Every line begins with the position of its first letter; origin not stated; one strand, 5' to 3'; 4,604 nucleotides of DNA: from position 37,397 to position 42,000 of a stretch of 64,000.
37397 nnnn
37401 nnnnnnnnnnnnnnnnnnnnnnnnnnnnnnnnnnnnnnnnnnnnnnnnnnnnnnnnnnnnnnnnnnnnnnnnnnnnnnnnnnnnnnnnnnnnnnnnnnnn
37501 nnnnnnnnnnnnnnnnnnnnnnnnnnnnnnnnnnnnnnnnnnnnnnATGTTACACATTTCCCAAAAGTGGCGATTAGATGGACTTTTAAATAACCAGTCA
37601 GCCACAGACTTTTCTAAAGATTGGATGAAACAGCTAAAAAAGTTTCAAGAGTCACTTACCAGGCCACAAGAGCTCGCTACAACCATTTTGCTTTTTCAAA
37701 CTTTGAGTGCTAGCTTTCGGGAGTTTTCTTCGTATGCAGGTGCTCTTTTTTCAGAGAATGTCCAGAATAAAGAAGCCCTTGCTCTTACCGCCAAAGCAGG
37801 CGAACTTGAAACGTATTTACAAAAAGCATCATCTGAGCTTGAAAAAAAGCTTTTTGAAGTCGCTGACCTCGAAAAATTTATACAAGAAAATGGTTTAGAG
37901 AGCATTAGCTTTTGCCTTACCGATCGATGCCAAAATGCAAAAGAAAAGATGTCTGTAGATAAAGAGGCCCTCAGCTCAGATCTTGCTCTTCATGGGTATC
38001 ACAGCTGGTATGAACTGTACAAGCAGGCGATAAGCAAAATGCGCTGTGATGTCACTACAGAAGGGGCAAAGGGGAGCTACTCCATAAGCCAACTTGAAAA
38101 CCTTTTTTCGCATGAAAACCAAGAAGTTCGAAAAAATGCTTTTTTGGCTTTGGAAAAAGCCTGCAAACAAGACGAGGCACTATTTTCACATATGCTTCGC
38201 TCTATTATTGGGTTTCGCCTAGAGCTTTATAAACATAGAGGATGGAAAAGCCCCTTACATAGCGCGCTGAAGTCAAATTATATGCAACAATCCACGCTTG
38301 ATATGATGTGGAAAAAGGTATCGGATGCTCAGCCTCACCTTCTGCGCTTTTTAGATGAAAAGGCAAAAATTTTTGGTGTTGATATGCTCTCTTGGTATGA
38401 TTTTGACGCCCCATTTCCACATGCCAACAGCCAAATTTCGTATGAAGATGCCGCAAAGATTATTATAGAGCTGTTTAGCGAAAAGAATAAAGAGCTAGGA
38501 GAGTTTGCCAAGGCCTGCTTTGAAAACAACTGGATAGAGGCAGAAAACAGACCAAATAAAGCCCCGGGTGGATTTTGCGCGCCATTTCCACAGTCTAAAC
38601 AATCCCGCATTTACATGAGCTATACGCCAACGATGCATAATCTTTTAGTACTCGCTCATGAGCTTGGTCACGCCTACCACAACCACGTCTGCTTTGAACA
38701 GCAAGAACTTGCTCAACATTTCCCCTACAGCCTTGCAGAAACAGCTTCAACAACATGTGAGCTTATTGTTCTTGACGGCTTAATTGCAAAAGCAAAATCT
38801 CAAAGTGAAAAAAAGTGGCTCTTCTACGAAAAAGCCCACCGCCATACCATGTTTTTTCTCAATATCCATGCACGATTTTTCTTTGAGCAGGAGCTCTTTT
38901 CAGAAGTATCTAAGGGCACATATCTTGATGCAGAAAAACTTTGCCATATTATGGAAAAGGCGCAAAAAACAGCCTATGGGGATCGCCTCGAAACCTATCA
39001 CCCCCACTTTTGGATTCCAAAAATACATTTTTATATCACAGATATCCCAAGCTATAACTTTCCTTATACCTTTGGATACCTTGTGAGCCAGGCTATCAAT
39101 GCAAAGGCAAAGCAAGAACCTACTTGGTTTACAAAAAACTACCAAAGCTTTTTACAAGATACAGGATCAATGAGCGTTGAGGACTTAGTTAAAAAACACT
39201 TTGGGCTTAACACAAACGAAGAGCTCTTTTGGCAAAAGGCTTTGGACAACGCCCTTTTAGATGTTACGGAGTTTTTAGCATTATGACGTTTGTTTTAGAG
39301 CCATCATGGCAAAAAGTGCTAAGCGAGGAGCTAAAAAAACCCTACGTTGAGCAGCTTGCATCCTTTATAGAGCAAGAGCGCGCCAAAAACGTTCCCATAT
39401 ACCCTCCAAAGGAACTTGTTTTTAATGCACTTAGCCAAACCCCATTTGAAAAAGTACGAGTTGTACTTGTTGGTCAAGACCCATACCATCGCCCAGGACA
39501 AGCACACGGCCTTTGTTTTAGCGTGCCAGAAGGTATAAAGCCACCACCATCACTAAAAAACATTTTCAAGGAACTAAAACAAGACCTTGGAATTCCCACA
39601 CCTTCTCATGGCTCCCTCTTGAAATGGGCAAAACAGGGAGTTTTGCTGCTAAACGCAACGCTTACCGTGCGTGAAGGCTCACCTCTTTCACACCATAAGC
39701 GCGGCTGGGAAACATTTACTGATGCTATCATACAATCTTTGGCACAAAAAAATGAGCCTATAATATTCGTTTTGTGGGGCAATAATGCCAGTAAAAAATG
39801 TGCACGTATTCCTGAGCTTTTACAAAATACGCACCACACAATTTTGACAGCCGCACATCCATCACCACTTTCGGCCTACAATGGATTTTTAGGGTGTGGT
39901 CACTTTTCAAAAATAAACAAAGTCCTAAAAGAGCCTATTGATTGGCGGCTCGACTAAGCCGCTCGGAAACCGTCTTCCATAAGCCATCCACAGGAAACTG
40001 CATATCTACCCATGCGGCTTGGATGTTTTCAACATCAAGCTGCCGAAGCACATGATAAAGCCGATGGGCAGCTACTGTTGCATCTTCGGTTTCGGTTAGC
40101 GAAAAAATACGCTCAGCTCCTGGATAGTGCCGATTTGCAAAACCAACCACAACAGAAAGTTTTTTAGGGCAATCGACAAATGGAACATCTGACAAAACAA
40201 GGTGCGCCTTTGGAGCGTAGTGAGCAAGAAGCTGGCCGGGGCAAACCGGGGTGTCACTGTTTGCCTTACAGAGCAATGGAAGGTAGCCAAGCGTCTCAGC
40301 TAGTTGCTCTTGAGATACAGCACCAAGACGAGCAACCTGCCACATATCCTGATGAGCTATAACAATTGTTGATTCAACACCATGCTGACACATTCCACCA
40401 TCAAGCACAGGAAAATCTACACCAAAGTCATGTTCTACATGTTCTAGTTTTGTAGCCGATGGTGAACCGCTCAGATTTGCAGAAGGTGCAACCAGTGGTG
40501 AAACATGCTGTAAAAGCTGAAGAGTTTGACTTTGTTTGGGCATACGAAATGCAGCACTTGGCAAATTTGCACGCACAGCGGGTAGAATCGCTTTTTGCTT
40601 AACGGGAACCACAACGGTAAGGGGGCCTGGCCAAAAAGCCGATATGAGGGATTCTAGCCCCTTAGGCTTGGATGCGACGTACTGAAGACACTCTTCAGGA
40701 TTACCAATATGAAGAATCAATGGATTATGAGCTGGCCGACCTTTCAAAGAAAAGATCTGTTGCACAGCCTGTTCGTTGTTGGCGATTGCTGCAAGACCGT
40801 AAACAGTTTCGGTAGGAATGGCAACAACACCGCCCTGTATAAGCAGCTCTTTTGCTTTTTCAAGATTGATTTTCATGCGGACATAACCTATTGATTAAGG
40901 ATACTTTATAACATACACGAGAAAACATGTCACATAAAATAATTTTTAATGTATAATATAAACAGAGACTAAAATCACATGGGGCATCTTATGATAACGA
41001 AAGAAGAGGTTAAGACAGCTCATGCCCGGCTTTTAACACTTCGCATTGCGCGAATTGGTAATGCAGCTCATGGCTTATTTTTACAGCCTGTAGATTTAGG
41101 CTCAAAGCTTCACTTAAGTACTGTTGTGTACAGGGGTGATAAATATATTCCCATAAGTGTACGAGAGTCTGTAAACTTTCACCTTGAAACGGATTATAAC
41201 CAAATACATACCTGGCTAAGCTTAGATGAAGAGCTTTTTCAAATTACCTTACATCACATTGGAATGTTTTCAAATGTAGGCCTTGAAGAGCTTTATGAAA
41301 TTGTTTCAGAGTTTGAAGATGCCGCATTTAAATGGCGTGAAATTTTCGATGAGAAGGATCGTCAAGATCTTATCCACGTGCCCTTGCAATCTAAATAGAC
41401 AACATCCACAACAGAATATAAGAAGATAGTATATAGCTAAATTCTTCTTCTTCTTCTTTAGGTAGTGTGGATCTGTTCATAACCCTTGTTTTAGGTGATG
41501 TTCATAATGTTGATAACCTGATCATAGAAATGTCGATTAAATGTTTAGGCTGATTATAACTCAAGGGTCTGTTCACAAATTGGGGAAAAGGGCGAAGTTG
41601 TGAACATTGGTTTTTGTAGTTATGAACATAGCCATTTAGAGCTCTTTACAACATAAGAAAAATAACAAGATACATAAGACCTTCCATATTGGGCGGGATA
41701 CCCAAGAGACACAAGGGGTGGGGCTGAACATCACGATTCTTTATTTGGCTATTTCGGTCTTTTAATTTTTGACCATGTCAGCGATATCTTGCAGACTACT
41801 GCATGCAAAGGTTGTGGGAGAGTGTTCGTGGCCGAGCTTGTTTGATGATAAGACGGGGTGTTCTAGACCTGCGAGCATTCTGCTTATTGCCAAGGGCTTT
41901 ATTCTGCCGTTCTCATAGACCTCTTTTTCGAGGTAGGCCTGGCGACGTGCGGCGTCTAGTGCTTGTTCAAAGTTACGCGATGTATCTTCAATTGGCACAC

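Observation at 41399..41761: Convergent spacer with an ordered 9-mer array (three direct, then two inverted), DnaA-box-like cores and a (TTC)5 tract, close to hemB and the parA operon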

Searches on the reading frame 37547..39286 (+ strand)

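Call 7: search_protein_families(library=pfam, proteins=[window:37547-39286:+])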
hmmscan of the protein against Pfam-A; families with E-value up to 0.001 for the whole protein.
window:37547-39286:+ (579 aa): 1 family
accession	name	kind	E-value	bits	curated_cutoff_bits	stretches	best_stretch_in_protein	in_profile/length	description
PF08439.15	Peptidase_M3_N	-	5.2e-06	27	25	1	106-166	8-69/70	Oligopeptidase F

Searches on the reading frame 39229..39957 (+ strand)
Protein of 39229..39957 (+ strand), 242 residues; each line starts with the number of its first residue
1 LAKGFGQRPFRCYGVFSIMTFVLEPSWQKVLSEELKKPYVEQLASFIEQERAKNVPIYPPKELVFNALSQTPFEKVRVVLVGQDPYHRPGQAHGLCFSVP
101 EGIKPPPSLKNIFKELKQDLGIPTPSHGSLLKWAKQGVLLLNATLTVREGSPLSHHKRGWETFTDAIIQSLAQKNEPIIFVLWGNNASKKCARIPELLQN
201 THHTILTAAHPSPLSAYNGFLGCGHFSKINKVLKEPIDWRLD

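Call 7: search_protein_families(library=pfam, proteins=[window:39229-39957:+])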
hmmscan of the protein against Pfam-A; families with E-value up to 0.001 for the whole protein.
window:39229-39957:+ (242 aa): 1 family
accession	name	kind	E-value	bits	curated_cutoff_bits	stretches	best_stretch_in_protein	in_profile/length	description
PF03167.25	UDG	-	7.9e-19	68.6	24.3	1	73-234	6-141/141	Uracil DNA glycosylase superfamily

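Call 75: search_protein_families(library=ncbifam, proteins=[window:39229-39957:+], max_evalue=0.01)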
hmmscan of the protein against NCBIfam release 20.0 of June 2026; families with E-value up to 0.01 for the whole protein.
window:39229-39957:+ (242 aa): 5 families
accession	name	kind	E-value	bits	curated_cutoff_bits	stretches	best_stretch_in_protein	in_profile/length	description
NF003589.0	PRK05254.1-2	equivalog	1.1e-95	319.6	223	1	22-241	6-225/227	uracil-DNA glycosylase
NF003592.0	PRK05254.1-5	equivalog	2.5e-89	298.9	162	1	22-241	4-222/225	uracil-DNA glycosylase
TIGR00628.1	ung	equivalog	3.4e-81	272.1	185.75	1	25-235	2-207/210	uracil-DNA glycosylase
NF003591.1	PRK05254.1-4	equivalog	6.3e-81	270.9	237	1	23-233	1-206/208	uracil-DNA glycosylase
NF003588.0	PRK05254.1-1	equivalog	8.4e-64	215.2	143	1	21-241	8-224/225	uracil-DNA glycosylase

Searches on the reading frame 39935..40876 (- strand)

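Call 7: search_protein_families(library=pfam, proteins=[window:39935-40876:-])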
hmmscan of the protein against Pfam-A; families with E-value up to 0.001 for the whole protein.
window:39935-40876:- (313 aa): 2 families
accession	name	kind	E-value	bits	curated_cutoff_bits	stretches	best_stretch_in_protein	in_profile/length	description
PF01300.24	Sua5_yciO_yrdC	-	1.1e-50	172.1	25.1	1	11-185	2-178/178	Telomere recombination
PF03481.19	Sua5_C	-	1.4e-16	61.7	22.9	1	187-311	1-135/136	Threonylcarbamoyl-AMP synthase, C-terminal domain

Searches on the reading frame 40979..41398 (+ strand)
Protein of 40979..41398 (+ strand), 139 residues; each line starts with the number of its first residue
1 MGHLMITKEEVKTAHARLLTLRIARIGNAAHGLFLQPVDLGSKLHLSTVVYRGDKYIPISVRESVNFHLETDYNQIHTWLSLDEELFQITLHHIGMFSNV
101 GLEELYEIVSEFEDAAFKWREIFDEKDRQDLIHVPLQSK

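Call 7: search_protein_families(library=pfam, proteins=[window:40979-41398:+])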
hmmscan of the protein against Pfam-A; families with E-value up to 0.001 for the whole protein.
window:40979-41398:+ (139 aa): 0 families

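Call 31: find_homologous_proteins(query=window:40979-41398:+)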
Query window:40979-41398:+ (139 aa): 23 proteins with E <= 0.001 among 32 candidates.
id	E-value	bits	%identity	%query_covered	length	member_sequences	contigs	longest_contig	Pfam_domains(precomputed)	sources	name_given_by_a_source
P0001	1.1e-86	306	100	100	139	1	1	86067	-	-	-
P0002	1.3e-71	257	82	100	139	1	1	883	-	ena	-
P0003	2.9e-70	252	82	99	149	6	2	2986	-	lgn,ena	-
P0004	1.9e-64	234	76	100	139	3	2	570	-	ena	-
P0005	2.4e-64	233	73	100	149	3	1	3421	-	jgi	jgi:hypothetical protein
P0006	8.3e-63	228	76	97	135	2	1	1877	-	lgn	-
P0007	1.3e-61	224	75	97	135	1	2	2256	-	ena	-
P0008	1.5e-61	224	73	97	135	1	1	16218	-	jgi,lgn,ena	-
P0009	8.3e-61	222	75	94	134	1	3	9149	-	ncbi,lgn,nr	ncbi:MAG: hypothetical protein JSS12_10205 [Verrucomicrobia bacterium]|nr:hypothetical protein [Verr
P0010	8.6e-61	222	71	97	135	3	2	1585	-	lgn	-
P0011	1.1e-60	221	73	97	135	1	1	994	-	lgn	-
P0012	2.6e-60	220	73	97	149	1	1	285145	-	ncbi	-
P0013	2.2e-59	217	72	97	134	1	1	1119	-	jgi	jgi:hypothetical protein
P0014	3.6e-59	217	71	97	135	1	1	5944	-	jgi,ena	-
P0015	9.9e-59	215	70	97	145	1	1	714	-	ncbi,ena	-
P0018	5.4e-58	213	68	100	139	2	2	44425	-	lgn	-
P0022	6.9e-53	196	64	97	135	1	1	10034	-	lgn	-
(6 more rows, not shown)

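Call 32: find_encoding_contigs(protein=P0012, flank=6000, max_places=2)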
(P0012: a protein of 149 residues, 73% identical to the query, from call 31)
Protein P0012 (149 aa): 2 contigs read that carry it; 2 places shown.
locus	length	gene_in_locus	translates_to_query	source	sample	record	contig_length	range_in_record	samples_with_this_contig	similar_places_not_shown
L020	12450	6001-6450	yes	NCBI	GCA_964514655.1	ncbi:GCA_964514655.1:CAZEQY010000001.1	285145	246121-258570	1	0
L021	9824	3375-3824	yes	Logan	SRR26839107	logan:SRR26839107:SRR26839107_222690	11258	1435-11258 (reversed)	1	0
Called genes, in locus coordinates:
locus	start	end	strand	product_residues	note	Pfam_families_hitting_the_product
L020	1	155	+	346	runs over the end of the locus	PF05958:tRNA_U5-meth_tr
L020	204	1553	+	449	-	PF07690:MFS_1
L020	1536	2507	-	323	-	PF08240:ADH_N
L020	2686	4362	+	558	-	PF08439:Peptidase_M3_N (weak)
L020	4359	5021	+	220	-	PF03167:UDG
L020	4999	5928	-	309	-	PF01300:Sua5_yciO_yrdC, PF03481:Sua5_C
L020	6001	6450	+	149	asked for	-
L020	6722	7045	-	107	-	PF03647:Tmemb_14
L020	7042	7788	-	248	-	PF03677:UPF0137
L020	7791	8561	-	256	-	PF01656:CbiA, PF06564:CBP_BcsQ, PF10609:ParA, PF13614:AAA_31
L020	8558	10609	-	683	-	PF07973:tRNA_SAD, PF00587:tRNA-synt_2b, PF03129:HGTP_anticodon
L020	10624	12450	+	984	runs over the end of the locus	-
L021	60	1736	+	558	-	PF08439:Peptidase_M3_N (weak), PF01432:Peptidase_M3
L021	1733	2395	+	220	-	PF03167:UDG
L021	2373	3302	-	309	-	PF01300:Sua5_yciO_yrdC, PF03481:Sua5_C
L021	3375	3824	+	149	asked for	-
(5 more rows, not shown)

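Call 33: find_encoding_contigs(protein=P0018, flank=6000, max_places=2)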
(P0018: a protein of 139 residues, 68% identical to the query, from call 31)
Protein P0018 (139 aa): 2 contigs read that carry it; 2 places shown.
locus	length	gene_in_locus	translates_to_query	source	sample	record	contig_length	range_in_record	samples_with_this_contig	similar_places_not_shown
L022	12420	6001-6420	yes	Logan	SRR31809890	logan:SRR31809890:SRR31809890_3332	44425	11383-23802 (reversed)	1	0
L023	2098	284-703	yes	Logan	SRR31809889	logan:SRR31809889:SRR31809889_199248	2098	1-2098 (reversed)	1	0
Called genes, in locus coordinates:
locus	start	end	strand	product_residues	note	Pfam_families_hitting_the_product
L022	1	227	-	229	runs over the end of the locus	PF25084:LbH_EIF2B, PF00132:Hexapep, PF25087:GMPPB_C, PF00132:Hexapep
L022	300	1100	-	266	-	PF26541:MafI2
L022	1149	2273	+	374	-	PF05958:tRNA_U5-meth_tr, PF03602:Cons_hypoth95 (weak)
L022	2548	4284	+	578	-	PF08439:Peptidase_M3_N (weak), PF01432:Peptidase_M3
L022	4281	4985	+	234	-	PF03167:UDG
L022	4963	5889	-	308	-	PF01300:Sua5_yciO_yrdC, PF03481:Sua5_C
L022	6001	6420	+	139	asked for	-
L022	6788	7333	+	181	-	PF00172:Zn_clus (weak)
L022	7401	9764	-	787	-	PF00023:Ank (faint), PF13606:Ank_3 (faint), PF13637:Ank_4 (faint), PF12796:Ank_2, PF13857:Ank_5 (weak)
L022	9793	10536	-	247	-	PF03677:UPF0137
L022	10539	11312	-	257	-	PF01656:CbiA, PF06564:CBP_BcsQ, PF10609:ParA (weak), PF13614:AAA_31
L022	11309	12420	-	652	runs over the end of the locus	PF02597:ThiS (faint), PF07973:tRNA_SAD, PF00587:tRNA-synt_2b, PF03129:HGTP_anticodon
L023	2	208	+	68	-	?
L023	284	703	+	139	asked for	-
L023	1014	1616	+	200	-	PF00172:Zn_clus (weak)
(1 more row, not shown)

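Call 34: find_encoding_contigs(protein=P0008, flank=6000, max_places=2)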
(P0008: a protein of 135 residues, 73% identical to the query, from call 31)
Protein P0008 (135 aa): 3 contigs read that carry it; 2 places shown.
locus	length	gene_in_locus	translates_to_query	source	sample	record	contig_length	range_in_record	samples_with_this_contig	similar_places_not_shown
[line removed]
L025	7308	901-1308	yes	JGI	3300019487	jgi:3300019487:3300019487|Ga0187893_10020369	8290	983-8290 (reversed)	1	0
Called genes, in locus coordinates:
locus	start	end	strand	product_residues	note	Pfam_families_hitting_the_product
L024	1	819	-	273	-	?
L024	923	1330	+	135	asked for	-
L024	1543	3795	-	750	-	PF12796:Ank_2, PF13637:Ank_4 (weak), PF13857:Ank_5 (weak), PF00023:Ank, PF13606:Ank_3 (weak)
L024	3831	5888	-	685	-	-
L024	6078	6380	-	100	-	PF03647:Tmemb_14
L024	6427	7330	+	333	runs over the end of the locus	PF00490:ALAD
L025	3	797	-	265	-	?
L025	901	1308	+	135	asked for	-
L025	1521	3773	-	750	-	PF12796:Ank_2, PF13637:Ank_4 (weak), PF13857:Ank_5 (weak), PF00023:Ank, PF13606:Ank_3 (weak)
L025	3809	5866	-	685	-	-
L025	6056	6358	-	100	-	PF03647:Tmemb_14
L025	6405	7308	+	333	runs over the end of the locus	PF00490:ALAD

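Call 35: find_encoding_contigs(protein=P0022, flank=6000, max_places=2)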
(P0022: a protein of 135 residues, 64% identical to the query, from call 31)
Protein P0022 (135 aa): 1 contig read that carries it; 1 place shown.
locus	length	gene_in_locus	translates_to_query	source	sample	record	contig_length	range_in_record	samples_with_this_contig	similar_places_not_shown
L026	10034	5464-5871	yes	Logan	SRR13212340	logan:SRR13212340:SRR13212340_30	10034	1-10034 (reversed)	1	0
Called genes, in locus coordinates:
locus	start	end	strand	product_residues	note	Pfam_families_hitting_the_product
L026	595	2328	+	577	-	PF08439:Peptidase_M3_N (weak), PF01432:Peptidase_M3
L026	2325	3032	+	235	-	PF03167:UDG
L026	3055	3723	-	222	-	-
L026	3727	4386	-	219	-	PF00668:Condensation (weak)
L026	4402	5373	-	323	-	PF01300:Sua5_yciO_yrdC, PF03481:Sua5_C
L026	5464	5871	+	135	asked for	-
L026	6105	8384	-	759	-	PF00023:Ank (faint), PF13606:Ank_3 (faint), PF13637:Ank_4 (faint), PF12796:Ank_2, PF13857:Ank_5 (weak)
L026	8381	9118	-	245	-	PF03677:UPF0137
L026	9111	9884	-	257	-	PF01656:CbiA, PF06564:CBP_BcsQ (weak), PF10609:ParA (weak), PF13614:AAA_31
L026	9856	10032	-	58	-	?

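Call 75: search_protein_families(library=ncbifam, proteins=[window:40979-41398:+], max_evalue=0.01)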
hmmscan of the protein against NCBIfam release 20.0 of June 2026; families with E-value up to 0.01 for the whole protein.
window:40979-41398:+ (139 aa): 0 families

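Call 82: predict_structure(alignment_id=A2)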
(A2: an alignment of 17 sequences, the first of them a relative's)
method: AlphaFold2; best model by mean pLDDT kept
length: 139 residues; sequences in the alignment: 17
mean_pLDDT: 70.5   pTM: 0.63
mean pLDDT of the five models: 70.5, 52.4, 52.3, 51.0, 46.1
residues with pLDDT >= 90: 25; 70-90: 58; 50-70: 16; < 50: 40
segments of 3 or more residues with pLDDT < 50: 1-7, 15-40, 137-139
pLDDT, mean of each block of 10 residues (from residue 1): 45 46 38 44 77 89 86 85 91 77 80 90 87 50
secondary structure, 60 per line:
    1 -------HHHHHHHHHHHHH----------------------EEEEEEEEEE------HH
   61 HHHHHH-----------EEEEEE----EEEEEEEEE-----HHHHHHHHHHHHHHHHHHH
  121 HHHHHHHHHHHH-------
elements in order: H8-20 E43-52 H59-66 E78-83 E88-96 H102-132

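Call 84: fold_search(model_id=the predicted structure, library=pdb)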
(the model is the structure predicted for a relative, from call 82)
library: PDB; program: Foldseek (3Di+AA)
matches with E <= 10: 634; with E <= 0.001: 0
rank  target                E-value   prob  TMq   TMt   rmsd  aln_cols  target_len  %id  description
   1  1jya_B                1.1e-02  0.96  0.41  0.45   7.1       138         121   13  Crystal Structure of SycE (released 2001-10-31)
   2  1n5b_A                1.3e-02  0.99  0.40  0.42   4.4        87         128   17  Crystal Structure Of The Yersinia enterocolitica Molecular Chaperone Syce (released 2002-11-20)
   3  1k6z_B                1.5e-02  0.99  0.40  0.45   4.7        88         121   18  Crystal Structure of the Yersinia Secretion Chaperone SycE (released 2001-10-31)
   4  7eva                  1.5e-02  0.99  0.47  0.54   4.9       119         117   13  Structure of molecular chaperone SycE of Yersinia enterocolitica (released 2022-05-25)
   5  1n5b_B                1.6e-02  0.99  0.40  0.45   4.3        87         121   17  Crystal Structure Of The Yersinia enterocolitica Molecular Chaperone Syce (released 2002-11-20)
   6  1n5b_C                1.6e-02  0.99  0.40  0.45   4.4        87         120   16  Crystal Structure Of The Yersinia enterocolitica Molecular Chaperone Syce (released 2002-11-20)
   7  1jya_A                1.9e-02  0.99  0.40  0.47   4.3        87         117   16  Crystal Structure of SycE (released 2001-10-31)
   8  4akx_A                2.3e-02  0.97  0.40  0.44   6.1        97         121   11  Structure of the heterodimeric complex ExoU-SpcU from the type III secretion system (T3SS) of Pseudomonas aeruginosa (released 2012-04-18)
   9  3kxy_D                2.8e-02  0.96  0.46  0.49   8.5       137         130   17  Crystal Structure of the ExsC-ExsE Complex (released 2010-06-30)
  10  4gf3_A                3.9e-02  0.97  0.41  0.45   5.5        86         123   14  Structure of a SycH-YopH Chaperone-Effector Complex (released 2013-03-27)
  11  1l2w_F                3.9e-02  0.96  0.39  0.44   4.5        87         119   16  Crystal Structure of the Yersinia Virulence Effector YopE Chaperone-binding Domain in Complex with its Secretion Chape (released 2002-06-12)
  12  1k6z_A                4.4e-02  0.90  0.39  0.43   4.3        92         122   16  Crystal Structure of the Yersinia Secretion Chaperone SycE (released 2001-10-31)
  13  9uwz_A                4.7e-02  1.00  0.55  0.58   4.1       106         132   18  Crystal structure of the type III secretion chaperone VecA from Vibrio parahaemolyticus (released 2025-06-25)
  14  9ux0_B                5.0e-02  0.97  0.45  0.48   4.7       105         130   16  Crystal structure of the virulence effector VepA in complex with its secretion chaperone VecA (released 2025-06-25)
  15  3kxy_J                5.7e-02  0.97  0.44  0.47   4.6        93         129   17  Crystal Structure of the ExsC-ExsE Complex (released 2010-06-30)
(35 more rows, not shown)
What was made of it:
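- Tried and rejected: Its model instead resembles class I type III secretion chaperones (calls 82, 84).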

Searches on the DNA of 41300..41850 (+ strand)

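Call 61: search_dna_similar(query=window:41399-41640:+, collection=plasmids, mode=distant, max_evalue=0.01)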
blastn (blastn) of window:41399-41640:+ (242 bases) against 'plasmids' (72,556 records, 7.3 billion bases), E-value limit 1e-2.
No match.
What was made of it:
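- No similarity was found to any PLSDB plasmid, including chlamydial plasmids that encode pGP5-D/pGP6-D (call 61).
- Tried and rejected: BLAST of the spacer against PLSDB plasmids found no match (call 61).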

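Call 76: search_rna_families(source=window, start=41300, end=41850, threshold=evalue, max_evalue=1)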
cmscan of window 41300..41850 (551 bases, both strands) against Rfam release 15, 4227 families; matches with E-value up to 1: 1.
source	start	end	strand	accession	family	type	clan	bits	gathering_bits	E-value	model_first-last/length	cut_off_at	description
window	41501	41582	+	RF01604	plasmodium_snoR28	Gene; snRNA; snoRNA; CD-box;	-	23.2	63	0.36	1-78/78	no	small nucleolar RNA snoR28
